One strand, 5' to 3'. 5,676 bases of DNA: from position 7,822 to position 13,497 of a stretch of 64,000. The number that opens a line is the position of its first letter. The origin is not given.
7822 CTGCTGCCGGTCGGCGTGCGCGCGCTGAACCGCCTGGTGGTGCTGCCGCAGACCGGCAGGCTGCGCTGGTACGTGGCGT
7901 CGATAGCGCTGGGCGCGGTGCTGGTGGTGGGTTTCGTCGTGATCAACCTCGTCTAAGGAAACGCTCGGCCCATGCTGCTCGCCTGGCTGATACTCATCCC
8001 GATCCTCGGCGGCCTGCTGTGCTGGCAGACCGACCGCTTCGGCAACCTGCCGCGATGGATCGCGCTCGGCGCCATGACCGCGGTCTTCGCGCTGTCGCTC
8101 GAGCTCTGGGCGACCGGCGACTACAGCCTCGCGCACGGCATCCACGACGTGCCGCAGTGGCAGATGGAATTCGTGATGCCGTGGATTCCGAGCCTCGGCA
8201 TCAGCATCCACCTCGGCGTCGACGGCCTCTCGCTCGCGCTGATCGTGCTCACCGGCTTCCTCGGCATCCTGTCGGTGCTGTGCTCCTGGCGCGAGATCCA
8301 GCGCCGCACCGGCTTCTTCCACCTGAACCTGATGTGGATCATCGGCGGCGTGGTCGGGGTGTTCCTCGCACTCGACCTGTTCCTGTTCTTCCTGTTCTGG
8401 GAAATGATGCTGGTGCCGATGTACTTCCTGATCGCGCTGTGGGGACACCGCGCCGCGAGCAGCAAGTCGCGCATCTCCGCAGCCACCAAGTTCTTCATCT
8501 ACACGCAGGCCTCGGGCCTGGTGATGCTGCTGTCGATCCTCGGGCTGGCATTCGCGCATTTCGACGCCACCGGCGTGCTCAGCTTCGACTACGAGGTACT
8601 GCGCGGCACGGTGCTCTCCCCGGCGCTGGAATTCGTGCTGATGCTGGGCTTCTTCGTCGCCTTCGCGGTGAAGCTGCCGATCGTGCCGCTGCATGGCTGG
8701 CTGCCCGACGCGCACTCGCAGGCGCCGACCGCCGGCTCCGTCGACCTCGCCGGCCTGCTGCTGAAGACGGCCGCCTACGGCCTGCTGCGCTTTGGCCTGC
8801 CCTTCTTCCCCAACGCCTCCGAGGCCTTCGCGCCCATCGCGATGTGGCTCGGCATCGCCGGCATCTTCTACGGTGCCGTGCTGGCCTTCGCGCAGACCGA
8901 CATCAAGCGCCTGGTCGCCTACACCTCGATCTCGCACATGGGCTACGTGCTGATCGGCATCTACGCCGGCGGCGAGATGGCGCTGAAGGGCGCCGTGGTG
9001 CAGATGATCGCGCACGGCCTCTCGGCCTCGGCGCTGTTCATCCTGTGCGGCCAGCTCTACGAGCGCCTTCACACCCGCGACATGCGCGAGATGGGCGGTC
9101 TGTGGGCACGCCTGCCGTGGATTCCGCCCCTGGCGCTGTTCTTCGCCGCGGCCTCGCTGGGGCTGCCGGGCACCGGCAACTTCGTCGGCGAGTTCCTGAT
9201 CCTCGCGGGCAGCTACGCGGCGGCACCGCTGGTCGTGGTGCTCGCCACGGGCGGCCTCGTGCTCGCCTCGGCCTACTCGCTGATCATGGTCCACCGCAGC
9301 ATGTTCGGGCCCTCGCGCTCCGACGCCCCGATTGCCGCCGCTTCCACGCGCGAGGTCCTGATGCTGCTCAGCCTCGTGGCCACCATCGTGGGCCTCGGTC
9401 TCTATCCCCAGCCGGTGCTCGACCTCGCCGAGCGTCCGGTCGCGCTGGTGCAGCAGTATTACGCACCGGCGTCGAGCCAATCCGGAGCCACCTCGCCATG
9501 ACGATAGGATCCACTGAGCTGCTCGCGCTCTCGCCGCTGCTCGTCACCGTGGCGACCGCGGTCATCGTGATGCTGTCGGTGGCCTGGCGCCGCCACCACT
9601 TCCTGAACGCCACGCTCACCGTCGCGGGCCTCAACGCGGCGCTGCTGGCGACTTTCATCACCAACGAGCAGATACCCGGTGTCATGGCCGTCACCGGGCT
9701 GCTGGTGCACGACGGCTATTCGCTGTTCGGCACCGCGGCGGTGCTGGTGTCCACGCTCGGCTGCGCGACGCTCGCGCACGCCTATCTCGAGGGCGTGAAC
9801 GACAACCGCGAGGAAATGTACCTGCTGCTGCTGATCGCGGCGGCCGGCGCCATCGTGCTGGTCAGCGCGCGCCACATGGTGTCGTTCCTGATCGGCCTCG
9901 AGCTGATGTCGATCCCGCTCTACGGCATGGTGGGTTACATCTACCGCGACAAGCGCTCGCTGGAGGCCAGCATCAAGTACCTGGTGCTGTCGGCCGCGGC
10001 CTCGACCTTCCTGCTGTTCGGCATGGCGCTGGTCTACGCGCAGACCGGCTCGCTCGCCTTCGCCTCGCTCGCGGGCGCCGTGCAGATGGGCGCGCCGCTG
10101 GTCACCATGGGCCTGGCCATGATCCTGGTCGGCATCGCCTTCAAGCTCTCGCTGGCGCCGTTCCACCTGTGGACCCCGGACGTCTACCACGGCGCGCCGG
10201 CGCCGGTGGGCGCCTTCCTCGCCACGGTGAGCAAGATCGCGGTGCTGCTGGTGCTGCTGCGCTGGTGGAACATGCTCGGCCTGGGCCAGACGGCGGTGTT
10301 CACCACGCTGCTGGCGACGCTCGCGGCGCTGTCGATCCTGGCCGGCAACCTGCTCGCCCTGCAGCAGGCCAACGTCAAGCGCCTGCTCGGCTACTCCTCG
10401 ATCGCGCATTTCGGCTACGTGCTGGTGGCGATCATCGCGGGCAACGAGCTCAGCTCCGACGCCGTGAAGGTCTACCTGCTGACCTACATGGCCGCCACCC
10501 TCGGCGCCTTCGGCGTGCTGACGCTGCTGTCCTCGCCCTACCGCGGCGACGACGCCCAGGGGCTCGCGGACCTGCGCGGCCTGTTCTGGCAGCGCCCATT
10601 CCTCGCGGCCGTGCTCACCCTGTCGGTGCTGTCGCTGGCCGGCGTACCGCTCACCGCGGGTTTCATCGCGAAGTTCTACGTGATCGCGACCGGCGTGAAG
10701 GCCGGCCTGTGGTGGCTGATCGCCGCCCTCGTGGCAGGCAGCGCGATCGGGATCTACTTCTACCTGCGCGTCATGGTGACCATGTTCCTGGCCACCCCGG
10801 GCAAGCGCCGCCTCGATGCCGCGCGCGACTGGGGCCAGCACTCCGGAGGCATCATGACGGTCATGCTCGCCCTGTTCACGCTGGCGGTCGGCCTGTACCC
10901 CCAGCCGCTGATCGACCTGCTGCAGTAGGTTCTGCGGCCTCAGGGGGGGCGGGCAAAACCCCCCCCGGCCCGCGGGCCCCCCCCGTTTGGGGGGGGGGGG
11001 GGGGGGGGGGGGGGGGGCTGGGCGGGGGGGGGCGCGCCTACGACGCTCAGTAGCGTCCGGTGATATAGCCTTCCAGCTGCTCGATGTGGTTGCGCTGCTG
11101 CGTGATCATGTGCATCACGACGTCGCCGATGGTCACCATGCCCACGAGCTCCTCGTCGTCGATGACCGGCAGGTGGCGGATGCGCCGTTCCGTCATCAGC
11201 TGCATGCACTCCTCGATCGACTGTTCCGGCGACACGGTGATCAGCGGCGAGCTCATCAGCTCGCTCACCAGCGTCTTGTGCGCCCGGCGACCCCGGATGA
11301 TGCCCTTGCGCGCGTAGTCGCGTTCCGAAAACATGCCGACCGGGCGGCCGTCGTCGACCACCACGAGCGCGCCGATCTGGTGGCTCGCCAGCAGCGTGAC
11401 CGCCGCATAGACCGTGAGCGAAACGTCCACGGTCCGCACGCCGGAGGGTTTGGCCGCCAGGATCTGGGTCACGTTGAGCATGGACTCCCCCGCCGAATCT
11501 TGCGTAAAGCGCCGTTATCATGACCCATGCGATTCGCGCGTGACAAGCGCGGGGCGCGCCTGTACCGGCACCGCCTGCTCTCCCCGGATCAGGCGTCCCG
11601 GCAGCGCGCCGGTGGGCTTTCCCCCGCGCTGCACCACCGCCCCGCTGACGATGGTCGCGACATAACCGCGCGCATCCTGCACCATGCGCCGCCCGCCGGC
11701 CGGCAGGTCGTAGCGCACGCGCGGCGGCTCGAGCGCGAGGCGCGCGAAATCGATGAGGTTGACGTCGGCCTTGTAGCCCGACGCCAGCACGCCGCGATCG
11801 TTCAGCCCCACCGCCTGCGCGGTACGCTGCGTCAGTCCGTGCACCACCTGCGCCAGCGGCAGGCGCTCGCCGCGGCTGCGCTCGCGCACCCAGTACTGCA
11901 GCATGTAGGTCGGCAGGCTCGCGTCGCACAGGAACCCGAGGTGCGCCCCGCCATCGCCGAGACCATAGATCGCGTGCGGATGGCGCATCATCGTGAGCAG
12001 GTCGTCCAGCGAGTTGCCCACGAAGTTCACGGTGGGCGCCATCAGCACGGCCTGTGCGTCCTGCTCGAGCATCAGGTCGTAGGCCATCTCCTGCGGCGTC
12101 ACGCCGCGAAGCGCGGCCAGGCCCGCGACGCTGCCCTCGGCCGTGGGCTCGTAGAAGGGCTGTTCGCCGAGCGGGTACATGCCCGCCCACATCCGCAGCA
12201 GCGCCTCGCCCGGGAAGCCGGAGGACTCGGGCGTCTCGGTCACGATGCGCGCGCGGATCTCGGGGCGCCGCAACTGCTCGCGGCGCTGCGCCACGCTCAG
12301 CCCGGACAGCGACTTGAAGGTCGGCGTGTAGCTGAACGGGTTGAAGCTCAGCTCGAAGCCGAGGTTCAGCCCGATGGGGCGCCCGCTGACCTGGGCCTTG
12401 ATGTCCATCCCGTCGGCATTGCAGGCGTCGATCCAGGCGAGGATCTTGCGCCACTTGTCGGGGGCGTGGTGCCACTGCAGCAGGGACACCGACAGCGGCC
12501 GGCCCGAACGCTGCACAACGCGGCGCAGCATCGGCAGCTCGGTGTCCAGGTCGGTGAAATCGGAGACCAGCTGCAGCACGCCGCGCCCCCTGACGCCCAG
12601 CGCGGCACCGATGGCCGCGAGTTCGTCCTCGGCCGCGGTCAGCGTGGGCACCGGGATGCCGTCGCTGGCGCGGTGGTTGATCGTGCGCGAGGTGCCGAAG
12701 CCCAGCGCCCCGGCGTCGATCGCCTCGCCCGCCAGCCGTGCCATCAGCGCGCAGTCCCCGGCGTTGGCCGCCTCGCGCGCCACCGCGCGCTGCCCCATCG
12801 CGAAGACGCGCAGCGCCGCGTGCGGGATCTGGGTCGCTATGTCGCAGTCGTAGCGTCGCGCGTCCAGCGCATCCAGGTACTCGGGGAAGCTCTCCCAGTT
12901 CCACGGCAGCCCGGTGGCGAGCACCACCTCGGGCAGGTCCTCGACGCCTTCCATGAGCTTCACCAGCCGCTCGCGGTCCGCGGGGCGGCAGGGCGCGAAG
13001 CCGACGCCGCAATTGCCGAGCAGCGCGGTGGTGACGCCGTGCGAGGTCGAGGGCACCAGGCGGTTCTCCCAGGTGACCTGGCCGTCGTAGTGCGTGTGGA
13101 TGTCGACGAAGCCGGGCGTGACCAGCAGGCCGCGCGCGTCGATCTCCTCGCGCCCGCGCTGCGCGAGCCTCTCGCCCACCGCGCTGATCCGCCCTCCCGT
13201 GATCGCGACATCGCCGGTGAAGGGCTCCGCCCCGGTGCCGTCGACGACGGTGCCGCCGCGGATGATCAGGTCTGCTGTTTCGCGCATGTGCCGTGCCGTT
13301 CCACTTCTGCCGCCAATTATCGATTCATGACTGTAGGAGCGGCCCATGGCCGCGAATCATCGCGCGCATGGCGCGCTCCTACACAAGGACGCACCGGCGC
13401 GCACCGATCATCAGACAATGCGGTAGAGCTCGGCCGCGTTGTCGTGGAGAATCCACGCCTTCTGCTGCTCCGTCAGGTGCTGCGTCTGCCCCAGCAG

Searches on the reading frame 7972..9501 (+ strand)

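Call 34: search_protein_families(library=pfam, proteins=[window:7972-9501:+], max_evalue=0.001)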
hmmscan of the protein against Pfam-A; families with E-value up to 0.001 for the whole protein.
window:7972-9501:+ (509 aa): 1 family
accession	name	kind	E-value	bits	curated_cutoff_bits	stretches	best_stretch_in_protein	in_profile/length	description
PF00361.26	Proton_antipo_M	-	1.3e-70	238.4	21.5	1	133-427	1-289/294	NADH:quinone oxidoreductase/Mrp antiporter, TM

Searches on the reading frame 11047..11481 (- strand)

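Call 35: search_protein_families(library=pfam, proteins=[window:11047-11481:-], max_evalue=0.001)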
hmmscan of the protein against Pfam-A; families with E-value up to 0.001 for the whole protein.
window:11047-11481:- (144 aa): 1 family
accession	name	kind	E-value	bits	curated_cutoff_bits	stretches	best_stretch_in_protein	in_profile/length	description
PF00571.33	CBS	-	6.5e-27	94.1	24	2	72-124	1-54/57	CBS domain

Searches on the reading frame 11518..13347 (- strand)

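Call 34: search_protein_families(library=pfam, proteins=[window:11518-13347:-], max_evalue=0.001)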
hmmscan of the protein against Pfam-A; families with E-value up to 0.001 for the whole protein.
window:11518-13347:- (609 aa): 2 families
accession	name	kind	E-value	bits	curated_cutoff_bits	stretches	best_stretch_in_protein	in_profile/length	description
PF07969.17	Amidohydro_3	-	4.6e-49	168.6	29.7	1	67-572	1-471/472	Amidohydrolase family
PF01979.26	Amidohydro_1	-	3e-07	30.4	25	0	492-539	276-321/345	Amidohydrolase family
